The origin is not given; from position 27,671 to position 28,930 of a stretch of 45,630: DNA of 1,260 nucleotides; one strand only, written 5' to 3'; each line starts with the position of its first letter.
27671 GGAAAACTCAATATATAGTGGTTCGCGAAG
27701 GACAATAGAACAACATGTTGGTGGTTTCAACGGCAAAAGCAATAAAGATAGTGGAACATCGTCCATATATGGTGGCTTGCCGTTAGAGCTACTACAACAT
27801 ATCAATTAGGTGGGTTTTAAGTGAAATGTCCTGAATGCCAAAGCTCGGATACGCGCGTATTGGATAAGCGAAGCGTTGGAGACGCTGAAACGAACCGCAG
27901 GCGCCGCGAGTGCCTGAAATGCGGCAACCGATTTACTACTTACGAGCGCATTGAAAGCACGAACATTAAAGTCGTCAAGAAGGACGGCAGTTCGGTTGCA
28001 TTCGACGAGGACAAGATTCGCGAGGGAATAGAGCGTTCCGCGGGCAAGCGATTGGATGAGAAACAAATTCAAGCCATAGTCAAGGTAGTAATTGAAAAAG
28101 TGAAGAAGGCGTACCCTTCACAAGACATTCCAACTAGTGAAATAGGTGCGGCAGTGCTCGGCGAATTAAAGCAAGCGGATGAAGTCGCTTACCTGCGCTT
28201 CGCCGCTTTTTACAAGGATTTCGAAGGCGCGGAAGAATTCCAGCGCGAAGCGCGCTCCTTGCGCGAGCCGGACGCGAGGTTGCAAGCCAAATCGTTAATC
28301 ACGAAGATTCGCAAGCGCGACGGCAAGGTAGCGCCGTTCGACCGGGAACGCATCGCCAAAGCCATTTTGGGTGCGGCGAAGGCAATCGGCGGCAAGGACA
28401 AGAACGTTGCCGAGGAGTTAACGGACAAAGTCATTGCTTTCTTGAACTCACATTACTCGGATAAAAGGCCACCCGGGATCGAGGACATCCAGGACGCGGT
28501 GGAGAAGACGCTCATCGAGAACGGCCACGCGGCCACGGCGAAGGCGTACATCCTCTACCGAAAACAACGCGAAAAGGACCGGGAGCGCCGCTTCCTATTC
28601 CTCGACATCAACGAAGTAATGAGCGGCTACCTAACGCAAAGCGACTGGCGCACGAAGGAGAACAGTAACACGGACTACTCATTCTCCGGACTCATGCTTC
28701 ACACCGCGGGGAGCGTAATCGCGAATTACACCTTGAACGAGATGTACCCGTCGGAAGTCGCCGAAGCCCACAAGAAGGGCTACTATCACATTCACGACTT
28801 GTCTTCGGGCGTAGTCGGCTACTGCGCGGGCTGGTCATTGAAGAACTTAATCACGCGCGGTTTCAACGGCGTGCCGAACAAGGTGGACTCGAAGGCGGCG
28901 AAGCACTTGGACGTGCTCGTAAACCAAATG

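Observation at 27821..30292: A complete NrdR repressor module is fused in frame to the N terminus of class III ribonucleotide reductase NrdD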

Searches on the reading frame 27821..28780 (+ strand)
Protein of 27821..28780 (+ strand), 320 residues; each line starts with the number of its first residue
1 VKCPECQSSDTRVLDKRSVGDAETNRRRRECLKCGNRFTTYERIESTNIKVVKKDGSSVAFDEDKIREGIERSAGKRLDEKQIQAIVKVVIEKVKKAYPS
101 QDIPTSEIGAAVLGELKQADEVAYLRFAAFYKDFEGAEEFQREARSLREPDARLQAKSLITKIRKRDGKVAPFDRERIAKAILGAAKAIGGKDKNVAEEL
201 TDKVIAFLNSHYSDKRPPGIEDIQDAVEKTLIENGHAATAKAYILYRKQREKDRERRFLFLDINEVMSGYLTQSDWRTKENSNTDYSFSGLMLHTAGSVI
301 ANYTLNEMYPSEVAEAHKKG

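Call 7: find_homologous_proteins(query=window:27821-28780:+, max_evalue=0.00001)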
Query window:27821-28780:+ (320 aa): 2341 proteins with E <= 0.00001 among 5685 candidates; the best 120 are listed.
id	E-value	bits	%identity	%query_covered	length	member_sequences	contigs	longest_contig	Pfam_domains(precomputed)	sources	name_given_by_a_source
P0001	3.3e-99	350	51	100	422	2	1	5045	PF22811.3,PF03477.22,PF13597.12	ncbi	ncbi:MAG: hypothetical protein DRP15_01440, partial [Candidatus Aenigmatarchaeota archaeon]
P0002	1.7e-89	318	51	96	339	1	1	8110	PF22811.3,PF03477.22,PF13597.12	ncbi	ncbi:hypothetical protein COX85_04150, partial [Candidatus Micrarchaeota archaeon CG_4_10_14_0_2_um_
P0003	3.5e-85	304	46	100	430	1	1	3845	PF22811.3,PF03477.22,PF13597.12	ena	-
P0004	2.3e-78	282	43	97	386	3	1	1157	PF22811.3,PF03477.22,PF13597.12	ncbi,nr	ncbi:MAG TPA: transcriptional regulator NrdR, partial [Candidatus Nanoarchaeia archaeon]|nr:transcri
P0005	4.4e-71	258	43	100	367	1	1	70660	PF22811.3,PF03477.22,PF13597.12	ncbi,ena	-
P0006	3.7e-65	238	58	51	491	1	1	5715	PF22811.3,PF03477.22,PF13597.12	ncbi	ncbi:MAG: ribonucleoside triphosphate reductase, partial [Candidatus Aenigmatarchaeota archaeon]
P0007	2.9e-60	222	50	50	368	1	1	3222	PF22811.3,PF03477.22,PF13597.12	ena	-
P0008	1.9e-59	220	52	50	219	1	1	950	PF22811.3,PF03477.22,PF13597.12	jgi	jgi:ribonucleoside-triphosphate reductase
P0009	5.8e-59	218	56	49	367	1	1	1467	PF22811.3,PF03477.22,PF13597.12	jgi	-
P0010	1.4e-58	217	44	76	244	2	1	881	PF22811.3,PF03477.22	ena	-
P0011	1.5e-58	217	52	51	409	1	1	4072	PF22811.3,PF03477.22,PF13597.12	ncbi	ncbi:anaerobic ribonucleoside-triphosphate reductase, partial [sediment metagenome]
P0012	8.1e-58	214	52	50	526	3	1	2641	PF22811.3,PF03477.22,PF13597.12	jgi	-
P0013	6.3e-57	211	53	50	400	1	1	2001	PF22811.3,PF03477.22,PF13597.12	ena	-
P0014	1.6e-55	207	50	50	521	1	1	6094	PF22811.3,PF03477.22,PF13597.12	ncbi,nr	ncbi:ribonucleoside triphosphate reductase, partial [Candidatus Woesearchaeota archaeon]|nr:ribonucl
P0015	2.1e-54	203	53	48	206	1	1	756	PF22811.3,PF03477.22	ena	-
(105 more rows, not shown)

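Call 24: find_related_loci(query=A1, collection=genome_contigs, flank=4000)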
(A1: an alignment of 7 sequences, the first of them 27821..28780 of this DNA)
Query A1 (320 aa) in genome_contigs; peptide patterns used: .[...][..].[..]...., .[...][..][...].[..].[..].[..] (x = any residue, [..] = any of these).
600 stretches matched a pattern (row limit reached: there are more); 598 encode a relative of the query (tblastn E <= 1e-3); the best 80 are kept; 80 distinct loci.
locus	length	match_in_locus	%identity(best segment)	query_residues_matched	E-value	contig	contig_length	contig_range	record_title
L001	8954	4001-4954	45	1-320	4e-91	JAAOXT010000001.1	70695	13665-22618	MAG: Nanoarchaeota archaeon isolate DPANNHV_H2.bin.114 k83_46380, whole genome shotgun sequence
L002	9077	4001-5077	36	1-320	2e-68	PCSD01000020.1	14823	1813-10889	MAG: Candidatus Falkowbacteria bacterium CG23_combo_of_CG06-09_8_20_14_all_49_15 CG23_scaffold_2138_c, whole genome shot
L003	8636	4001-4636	47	1-320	9e-51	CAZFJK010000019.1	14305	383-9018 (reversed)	MAG TPA_asm: uncultured Methanosarcinales archaeon isolate SRP338002_co1_165 genome assembly, contig: NODE_3936_length_1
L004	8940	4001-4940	48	1-320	9e-78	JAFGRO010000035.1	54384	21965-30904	MAG: Candidatus Woesearchaeota archaeon isolate Zod_Metabat.833 k87_5632223, whole genome shotgun sequence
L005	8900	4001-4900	37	1-255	5e-46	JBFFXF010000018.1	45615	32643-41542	MAG: Planctomycetota bacterium isolate Mix_sand01.2020.11.D.10 k141_1503069_length_45615_cov_12.9866, whole genome shotg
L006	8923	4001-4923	50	1-320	4e-64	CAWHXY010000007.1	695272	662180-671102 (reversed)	MAG: Candidatus Bathyarchaeota archaeon isolate MFD01476.bin.1.217 genome assembly, contig: contig_55898, whole genome s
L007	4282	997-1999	46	1-320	7e-71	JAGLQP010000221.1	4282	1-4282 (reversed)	MAG: Spirochaetales bacterium isolate RS_8_6 ROV157_8.bin.6.fa_221, whole genome shotgun sequence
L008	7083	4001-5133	44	1-318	2e-40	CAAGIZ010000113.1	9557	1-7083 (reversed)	MAG TPA_asm: Spirochaetia bacterium, isolate HGM23193, WGS project CAAGIZ010000000 data, contig: SRS476289_69_k119_15357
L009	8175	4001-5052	47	1-318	1e-68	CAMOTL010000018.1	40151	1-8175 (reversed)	MAG: uncultured Treponema sp. isolate SRR873601_bin.179_metaWRAP_v1.3_MAG genome assembly, contig: NODE_2060_length_4015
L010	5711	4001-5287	45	1-318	3e-40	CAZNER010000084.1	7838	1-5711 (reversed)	MAG TPA_asm: uncultured Candidatus Saccharibacteria bacterium isolate binchicken_co334_336 genome assembly, contig: NODE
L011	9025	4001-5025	46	1-318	1e-66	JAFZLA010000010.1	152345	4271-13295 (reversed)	MAG: Treponema sp. isolate RGIG7863 Water_buffalos_Reticulum-4__c96972, whole genome shotgun sequence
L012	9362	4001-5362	44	1-320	2e-39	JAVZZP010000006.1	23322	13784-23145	MAG: Candidatus Pacearchaeota archaeon isolate JZ-3_201912_bins_106 JZ-3_201912_bins_106_scaffold_6, whole genome shotgu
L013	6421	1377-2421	44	1-318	5e-39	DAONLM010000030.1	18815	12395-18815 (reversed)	MAG TPA_asm: Spirochaetota bacterium isolate AMR_MDS_3687 NODE_2495_length_18815_cov_11.210981, whole genome shotgun seq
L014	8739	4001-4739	45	1-250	3e-61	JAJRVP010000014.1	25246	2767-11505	MAG: archaeon isolate Dive96_bin10.467 k141_2627532, whole genome shotgun sequence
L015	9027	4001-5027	46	1-318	3e-62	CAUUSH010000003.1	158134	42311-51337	MAG TPA_asm: uncultured Treponema sp. isolate SRR23388464_bin.6_MetaWRAP_v1.3_MAG genome assembly, contig: ERZ21659803.1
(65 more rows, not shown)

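Call 31: find_encoding_contigs(protein=P0001, flank=3000, max_places=3)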
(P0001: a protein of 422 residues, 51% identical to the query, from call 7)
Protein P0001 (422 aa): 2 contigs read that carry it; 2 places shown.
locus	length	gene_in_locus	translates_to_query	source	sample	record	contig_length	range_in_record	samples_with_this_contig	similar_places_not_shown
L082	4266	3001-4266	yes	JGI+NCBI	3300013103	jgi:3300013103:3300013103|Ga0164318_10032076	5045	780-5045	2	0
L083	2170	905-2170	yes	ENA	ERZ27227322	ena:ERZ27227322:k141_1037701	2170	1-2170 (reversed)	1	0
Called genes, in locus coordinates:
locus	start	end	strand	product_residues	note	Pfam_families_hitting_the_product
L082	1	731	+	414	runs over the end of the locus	PF13506:Glyco_transf_21, PF03142:Chitin_synth_2 (faint), PF00535:Glycos_transf_2, PF10111:Glyco_tranf_2_2, PF13641:Glyco_tranf_2_3, PF13632:Glyco_trans_2_3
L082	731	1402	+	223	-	-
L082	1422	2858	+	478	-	PF00133:tRNA-synt_1, PF01406:tRNA-synt_1e, PF09334:tRNA-synt_1g, PF00133:tRNA-synt_1, PF01406:tRNA-synt_1e (weak), PF19303:Anticodon_3 (weak), PF08264:Anticodon_1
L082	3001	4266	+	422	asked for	PF22811:Zn_ribbon_NrdR, PF03477:ATP-cone, PF13597:NRDD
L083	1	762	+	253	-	?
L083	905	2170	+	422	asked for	PF22811:Zn_ribbon_NrdR, PF03477:ATP-cone, PF13597:NRDD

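Call 32: find_encoding_contigs(protein=P0003, flank=3000, max_places=3)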
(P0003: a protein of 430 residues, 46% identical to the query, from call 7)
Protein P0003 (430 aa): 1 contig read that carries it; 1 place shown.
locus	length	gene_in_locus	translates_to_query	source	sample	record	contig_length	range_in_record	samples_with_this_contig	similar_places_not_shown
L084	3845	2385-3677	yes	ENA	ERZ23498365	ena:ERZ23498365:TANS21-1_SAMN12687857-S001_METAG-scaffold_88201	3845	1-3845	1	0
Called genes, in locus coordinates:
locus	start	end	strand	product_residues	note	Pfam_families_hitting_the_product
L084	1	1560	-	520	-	?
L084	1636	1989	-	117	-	-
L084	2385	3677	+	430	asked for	PF22811:Zn_ribbon_NrdR, PF03477:ATP-cone, PF13597:NRDD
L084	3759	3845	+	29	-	?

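Call 33: find_encoding_contigs(protein=P0005, flank=4000, max_places=3)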
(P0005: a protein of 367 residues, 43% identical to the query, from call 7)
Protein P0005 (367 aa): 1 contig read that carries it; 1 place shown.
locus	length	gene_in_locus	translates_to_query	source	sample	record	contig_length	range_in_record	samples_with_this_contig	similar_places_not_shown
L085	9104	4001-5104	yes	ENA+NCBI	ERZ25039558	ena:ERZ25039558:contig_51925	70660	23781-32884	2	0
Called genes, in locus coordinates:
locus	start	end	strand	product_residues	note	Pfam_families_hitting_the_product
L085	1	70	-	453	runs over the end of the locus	-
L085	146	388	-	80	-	-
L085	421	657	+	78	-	-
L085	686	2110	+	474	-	PF01558:POR, PF01855:POR_N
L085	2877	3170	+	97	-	PF12367:PFO_beta_C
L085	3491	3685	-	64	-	-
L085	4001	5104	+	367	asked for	PF22811:Zn_ribbon_NrdR, PF03477:ATP-cone, PF13597:NRDD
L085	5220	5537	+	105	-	PF13597:NRDD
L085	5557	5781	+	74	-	PF13597:NRDD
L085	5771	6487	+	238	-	PF13597:NRDD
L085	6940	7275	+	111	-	-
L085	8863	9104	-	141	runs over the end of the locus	-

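Call 40: search_protein_representatives(protein=window:27821-28780:+)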
Query: 320 residues. Proteins with E-value up to 0.001 (for the whole library): 11499; up to 1e-10: 3863; up to 1e-30: 55. The best 150 are listed.
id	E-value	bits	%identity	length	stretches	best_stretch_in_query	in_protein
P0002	5.2e-90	318.4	52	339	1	14-320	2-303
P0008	6.0e-60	219.7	55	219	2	162-320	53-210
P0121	1.7e-55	205.0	55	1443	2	158-320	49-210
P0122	9.6e-55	202.6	60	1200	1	158-320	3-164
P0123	1.6e-45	172.3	52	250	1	160-320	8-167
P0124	2.6e-44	168.4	54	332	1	159-320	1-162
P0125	4.4e-44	167.6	51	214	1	160-318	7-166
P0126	3.7e-43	164.6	41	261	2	12-150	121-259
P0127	2.1e-42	162.1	47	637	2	158-319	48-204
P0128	1.0e-41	159.8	53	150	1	161-306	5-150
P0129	2.4e-41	158.6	54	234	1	159-308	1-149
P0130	2.7e-41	158.5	49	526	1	160-320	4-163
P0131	4.5e-41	157.8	49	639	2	157-316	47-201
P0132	8.0e-41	156.9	48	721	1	160-320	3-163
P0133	9.8e-41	156.6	52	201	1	160-310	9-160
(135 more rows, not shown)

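Call 71: predict_structure(alignment_id=A1)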
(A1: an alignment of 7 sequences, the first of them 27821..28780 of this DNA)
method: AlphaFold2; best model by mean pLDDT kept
length: 320 residues; sequences in the alignment: 7
mean_pLDDT: 71.0   pTM: 0.38
mean pLDDT of the five models: 71.0, 69.8, 69.2, 68.7, 68.2
residues with pLDDT >= 90: 0; 70-90: 205; 50-70: 51; < 50: 64
segments of 3 or more residues with pLDDT < 50: 43-47, 149-157, 258-293, 296-298, 300-305
pLDDT, mean of each block of 10 residues (from residue 1): 82 72 68 83 54 77 82 77 86 80 82 83 77 69 62 44 80 86 83 83 85 82 87 81 79 61 44 45 43 49 49 57
secondary structure, 60 per line:
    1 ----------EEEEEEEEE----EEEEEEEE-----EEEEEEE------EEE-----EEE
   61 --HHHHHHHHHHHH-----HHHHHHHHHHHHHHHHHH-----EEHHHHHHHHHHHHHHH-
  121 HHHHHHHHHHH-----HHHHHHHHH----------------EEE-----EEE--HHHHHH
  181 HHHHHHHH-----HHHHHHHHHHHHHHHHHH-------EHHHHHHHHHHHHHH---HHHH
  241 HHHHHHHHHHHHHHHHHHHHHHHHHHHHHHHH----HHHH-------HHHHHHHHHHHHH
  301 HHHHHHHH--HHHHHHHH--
elements in order: E11-19 E24-31 E37-43 E50-52 E58-60 H63-74 H80-97 H105-119 H121-131 H137-145 E162-164 E170-172 H175-188 H194-211 H220-233 H237-272 H277-280 H288-308 H311-318

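Call 73: fold_search(model_id=the predicted structure, library=pdb)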
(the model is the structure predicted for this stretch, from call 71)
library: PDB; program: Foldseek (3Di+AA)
matches with E <= 10: 699; with E <= 0.001: 25
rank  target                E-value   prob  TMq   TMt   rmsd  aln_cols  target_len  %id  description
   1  9fvr_C                5.4e-12  1.00  0.30  0.61  12.7       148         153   36  Transcription repressor NrdR from E. coli, ATP/dATP-bound state, SeMet protein (released 2025-03-19)
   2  9gex_A                8.6e-12  1.00  0.30  0.60  13.7       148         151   37  Escherichia coli NrdR with unocuppied outer nucleotide-binding site (released 2026-02-18)
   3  9fxk_A                1.1e-11  1.00  0.30  0.62  11.5       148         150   36  Transcription repressor NrdR from E. coli, AMPPNP/ATP-bound state (released 2025-03-19)
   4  9fvr_A                1.4e-11  1.00  0.30  0.62  11.0       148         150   36  Transcription repressor NrdR from E. coli, ATP/dATP-bound state, SeMet protein (released 2025-03-19)
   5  9fvr_D                1.4e-11  1.00  0.31  0.62   9.8       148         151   36  Transcription repressor NrdR from E. coli, ATP/dATP-bound state, SeMet protein (released 2025-03-19)
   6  9fxk_F                2.2e-11  1.00  0.31  0.63   9.7       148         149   36  Transcription repressor NrdR from E. coli, AMPPNP/ATP-bound state (released 2025-03-19)
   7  9fxk_G                2.2e-11  1.00  0.30  0.62   9.9       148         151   36  Transcription repressor NrdR from E. coli, AMPPNP/ATP-bound state (released 2025-03-19)
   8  7p37_A                2.3e-11  1.00  0.29  0.61  10.7       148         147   35  Streptomyces coelicolor ATP-loaded NrdR (released 2022-05-11)
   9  9fvr_B                2.4e-11  1.00  0.31  0.64   9.0       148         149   36  Transcription repressor NrdR from E. coli, ATP/dATP-bound state, SeMet protein (released 2025-03-19)
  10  9a6n_B                2.7e-11  1.00  0.31  0.62   9.7       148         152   37  Integrative model of SOJ-NRDR by crosslinking MS and deep learning (released 2024-09-18)
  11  9gex_D                7.2e-11  1.00  0.28  0.57  12.8       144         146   35  Escherichia coli NrdR with unocuppied outer nucleotide-binding site (released 2026-02-18)
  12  9gex_C                2.4e-10  1.00  0.29  0.61  10.4       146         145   36  Escherichia coli NrdR with unocuppied outer nucleotide-binding site (released 2026-02-18)
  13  9gex_B                1.3e-09  1.00  0.26  0.59  10.3       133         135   36  Escherichia coli NrdR with unocuppied outer nucleotide-binding site (released 2026-02-18)
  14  5im3_A                2.1e-07  1.00  0.24  0.09  18.9       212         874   17  Crystal structure of the class I ribonucleotide reductase from Pseudomonas aeruginosa in complex with dATP (released 2016-05-04)
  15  5im3_B                3.5e-07  1.00  0.24  0.09  17.0       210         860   20  Crystal structure of the class I ribonucleotide reductase from Pseudomonas aeruginosa in complex with dATP (released 2016-05-04)
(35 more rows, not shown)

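Call 75: find_related_loci(query=A1, collection=metagenome_contigs, flank=3500)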
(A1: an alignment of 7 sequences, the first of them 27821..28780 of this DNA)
Query A1 (320 aa) in metagenome_contigs; peptide patterns used: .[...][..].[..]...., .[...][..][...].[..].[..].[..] (x = any residue, [..] = any of these).
600 stretches matched a pattern (row limit reached: there are more); 592 encode a relative of the query (tblastn E <= 1e-3); the best 80 are kept; 80 distinct loci.
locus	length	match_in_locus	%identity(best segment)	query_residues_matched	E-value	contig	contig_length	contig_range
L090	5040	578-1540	42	1-320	2e-73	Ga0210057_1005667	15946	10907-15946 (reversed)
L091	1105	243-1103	41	1-279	6e-70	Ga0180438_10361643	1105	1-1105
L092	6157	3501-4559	35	1-318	3e-62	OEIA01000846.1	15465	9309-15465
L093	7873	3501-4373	40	1-263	1e-54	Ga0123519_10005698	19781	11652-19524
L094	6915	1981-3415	48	1-317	2e-47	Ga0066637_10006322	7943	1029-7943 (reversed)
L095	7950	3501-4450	51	1-320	5e-72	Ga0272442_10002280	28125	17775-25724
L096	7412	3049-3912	38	1-254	2e-46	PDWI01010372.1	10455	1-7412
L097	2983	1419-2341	48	1-320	2e-66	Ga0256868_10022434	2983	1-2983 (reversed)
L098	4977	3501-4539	48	1-320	1e-64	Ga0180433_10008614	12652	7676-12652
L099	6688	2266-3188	49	1-320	6e-66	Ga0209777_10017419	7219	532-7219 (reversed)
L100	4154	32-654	50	102-320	2e-47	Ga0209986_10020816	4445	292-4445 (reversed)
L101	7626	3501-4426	49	1-320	2e-65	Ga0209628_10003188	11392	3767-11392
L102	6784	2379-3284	33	1-320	1e-43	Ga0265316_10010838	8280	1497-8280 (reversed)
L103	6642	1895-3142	44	1-320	4e-42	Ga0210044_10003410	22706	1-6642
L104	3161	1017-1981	47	1-317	1e-65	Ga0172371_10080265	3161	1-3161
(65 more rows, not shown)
